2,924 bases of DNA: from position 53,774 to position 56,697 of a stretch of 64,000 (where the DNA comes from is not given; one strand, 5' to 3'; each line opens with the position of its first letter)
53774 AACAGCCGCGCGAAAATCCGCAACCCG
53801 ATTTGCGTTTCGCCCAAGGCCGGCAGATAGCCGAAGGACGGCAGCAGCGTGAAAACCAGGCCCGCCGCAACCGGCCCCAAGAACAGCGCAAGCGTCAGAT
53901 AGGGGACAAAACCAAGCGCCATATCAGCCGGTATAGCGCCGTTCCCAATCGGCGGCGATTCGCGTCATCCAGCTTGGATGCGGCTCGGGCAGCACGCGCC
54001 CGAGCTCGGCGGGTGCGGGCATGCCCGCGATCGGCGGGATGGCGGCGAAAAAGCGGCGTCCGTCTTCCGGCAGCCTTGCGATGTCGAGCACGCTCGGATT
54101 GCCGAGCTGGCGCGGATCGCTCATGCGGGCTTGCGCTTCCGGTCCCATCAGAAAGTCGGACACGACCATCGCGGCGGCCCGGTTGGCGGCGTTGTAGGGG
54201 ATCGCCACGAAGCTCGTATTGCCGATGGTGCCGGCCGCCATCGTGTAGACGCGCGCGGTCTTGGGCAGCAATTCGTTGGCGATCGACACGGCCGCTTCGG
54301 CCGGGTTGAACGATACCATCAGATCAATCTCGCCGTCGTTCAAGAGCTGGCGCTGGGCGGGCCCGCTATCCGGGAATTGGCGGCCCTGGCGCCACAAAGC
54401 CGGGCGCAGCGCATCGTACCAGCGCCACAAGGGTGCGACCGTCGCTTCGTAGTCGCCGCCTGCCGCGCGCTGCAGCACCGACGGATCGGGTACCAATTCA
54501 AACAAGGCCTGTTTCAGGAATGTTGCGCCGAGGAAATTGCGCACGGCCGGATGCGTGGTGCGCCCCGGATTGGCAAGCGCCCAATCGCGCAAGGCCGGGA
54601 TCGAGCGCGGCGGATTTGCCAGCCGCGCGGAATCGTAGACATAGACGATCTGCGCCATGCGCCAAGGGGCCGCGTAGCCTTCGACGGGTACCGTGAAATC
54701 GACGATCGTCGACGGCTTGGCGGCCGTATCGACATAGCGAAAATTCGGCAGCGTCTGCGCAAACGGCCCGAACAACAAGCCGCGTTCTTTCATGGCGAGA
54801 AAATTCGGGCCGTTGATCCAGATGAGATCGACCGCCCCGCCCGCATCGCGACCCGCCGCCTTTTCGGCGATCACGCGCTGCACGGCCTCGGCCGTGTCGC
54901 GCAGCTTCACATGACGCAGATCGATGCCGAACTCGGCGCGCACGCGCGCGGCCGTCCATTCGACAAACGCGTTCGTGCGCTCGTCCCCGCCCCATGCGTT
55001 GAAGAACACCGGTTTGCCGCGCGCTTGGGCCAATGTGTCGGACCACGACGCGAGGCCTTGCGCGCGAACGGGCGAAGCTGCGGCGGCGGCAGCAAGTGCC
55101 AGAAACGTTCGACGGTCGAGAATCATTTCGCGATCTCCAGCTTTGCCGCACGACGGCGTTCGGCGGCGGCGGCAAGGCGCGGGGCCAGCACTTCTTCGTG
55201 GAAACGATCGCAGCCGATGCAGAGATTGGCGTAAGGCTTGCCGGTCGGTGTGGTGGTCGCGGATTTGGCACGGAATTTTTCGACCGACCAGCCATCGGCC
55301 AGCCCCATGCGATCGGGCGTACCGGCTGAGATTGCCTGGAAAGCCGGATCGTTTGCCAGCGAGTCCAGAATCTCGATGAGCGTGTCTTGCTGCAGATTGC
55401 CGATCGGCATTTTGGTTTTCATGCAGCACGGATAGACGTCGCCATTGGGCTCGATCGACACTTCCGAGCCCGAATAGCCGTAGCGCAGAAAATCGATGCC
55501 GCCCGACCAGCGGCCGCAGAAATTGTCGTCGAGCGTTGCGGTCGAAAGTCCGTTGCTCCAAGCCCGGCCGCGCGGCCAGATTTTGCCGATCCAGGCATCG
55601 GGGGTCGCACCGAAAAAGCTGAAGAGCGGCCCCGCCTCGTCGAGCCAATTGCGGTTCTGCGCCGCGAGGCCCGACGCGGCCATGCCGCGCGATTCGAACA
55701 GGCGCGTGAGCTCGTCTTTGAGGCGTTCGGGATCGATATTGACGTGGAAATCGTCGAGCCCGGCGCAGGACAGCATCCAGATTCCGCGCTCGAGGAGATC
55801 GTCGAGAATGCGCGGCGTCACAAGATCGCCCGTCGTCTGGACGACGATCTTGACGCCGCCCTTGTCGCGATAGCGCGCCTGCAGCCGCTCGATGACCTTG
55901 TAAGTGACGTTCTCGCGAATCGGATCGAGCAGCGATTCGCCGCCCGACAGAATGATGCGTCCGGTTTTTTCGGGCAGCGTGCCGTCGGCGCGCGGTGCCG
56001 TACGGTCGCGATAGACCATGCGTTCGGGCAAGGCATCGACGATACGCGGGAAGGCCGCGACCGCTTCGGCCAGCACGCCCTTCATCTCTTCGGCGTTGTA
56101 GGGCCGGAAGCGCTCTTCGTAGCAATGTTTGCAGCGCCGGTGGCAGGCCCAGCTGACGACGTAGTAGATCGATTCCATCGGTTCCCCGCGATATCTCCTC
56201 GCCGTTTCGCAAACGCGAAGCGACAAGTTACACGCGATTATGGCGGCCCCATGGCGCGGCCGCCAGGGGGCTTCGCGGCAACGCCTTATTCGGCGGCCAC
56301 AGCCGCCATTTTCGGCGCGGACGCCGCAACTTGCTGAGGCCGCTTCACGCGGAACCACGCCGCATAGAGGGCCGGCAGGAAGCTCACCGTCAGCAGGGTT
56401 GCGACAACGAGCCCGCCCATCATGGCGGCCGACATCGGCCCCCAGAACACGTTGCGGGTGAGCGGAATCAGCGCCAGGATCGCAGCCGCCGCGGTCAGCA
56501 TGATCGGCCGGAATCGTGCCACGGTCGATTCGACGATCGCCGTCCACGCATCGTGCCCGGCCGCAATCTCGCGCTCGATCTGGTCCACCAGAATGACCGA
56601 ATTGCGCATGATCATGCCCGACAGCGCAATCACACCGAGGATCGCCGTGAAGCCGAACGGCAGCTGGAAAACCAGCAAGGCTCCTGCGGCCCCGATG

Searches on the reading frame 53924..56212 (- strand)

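Call 17: search_protein_families(library=pfam, proteins=[window:53924-56212:-], max_evalue=0.00001)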
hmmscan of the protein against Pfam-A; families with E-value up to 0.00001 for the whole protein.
window:53924-56212:- (762 aa): 1 family
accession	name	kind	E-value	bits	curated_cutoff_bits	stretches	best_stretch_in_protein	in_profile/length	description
PF13416.11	SBP_bac_8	-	5.9e-18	66.1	27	1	424-709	6-263/279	Bacterial extracellular solute-binding protein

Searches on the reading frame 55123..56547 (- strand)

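Call 17: search_protein_families(library=pfam, proteins=[window:55123-56547:-], max_evalue=0.00001)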
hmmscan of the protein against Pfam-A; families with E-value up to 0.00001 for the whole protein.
window:55123-56547:- (474 aa): 1 family
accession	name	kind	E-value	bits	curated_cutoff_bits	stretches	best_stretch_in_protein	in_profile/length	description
PF13186.11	SPASM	-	2e-08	34.8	21.5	1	362-396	7-45/67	Iron-sulfur cluster-binding domain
